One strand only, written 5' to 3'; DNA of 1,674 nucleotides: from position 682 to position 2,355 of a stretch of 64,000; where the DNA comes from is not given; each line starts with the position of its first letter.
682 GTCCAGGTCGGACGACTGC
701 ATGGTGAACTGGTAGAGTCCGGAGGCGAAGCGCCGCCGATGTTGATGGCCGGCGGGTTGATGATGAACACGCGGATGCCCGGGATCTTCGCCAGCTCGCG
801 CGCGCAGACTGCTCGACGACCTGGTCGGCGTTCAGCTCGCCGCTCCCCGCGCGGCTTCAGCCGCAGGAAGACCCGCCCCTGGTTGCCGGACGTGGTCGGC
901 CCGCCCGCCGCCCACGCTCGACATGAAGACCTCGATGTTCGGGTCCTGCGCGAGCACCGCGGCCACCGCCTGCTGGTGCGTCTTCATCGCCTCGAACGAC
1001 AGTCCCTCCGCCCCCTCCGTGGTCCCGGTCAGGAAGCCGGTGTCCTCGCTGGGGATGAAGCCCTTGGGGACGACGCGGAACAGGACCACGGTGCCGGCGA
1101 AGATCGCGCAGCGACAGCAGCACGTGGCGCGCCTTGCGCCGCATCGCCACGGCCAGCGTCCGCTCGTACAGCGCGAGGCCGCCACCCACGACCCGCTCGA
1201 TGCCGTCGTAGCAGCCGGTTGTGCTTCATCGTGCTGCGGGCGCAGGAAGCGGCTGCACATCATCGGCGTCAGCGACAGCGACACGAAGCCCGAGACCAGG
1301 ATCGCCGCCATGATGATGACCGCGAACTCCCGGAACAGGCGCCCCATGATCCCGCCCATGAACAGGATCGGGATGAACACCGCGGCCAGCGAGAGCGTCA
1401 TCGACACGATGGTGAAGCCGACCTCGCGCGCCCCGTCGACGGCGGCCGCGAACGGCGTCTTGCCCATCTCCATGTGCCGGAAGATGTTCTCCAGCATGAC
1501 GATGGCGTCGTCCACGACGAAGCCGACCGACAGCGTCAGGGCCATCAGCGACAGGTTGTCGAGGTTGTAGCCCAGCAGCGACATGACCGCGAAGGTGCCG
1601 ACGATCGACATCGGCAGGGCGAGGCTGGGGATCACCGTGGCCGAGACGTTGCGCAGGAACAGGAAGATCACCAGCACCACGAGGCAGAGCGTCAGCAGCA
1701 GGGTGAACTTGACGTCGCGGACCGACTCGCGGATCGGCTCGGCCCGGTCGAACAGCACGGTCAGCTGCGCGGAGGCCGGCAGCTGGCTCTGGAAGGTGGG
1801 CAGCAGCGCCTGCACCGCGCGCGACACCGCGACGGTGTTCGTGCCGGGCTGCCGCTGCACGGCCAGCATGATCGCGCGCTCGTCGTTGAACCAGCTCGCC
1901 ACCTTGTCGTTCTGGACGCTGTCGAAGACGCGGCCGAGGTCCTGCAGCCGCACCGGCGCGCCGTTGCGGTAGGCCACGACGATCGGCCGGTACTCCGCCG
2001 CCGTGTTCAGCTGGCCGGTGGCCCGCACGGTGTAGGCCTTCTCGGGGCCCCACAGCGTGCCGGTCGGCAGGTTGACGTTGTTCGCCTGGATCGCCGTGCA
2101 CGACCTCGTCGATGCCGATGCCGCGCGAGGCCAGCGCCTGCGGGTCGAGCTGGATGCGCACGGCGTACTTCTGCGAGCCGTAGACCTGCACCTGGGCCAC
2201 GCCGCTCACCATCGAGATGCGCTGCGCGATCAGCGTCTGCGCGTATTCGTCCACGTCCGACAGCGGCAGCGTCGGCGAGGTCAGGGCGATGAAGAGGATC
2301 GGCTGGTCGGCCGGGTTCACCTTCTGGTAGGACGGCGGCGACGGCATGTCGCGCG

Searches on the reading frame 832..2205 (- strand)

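Call 64: search_protein_families(library=pfam, proteins=[window:832-2205:-], max_evalue=0.00001)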
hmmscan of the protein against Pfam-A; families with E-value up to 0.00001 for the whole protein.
window:832-2205:- (457 aa): 2 families
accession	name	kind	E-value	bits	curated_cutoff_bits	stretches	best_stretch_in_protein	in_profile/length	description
PF00873.25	ACR_tran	-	1.3e-117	394.4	28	1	36-435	204-604/1021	AcrB/AcrD/AcrF family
PF03176.21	MMPL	-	4.2e-08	32.9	20.5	1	87-329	61-316/333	MMPL family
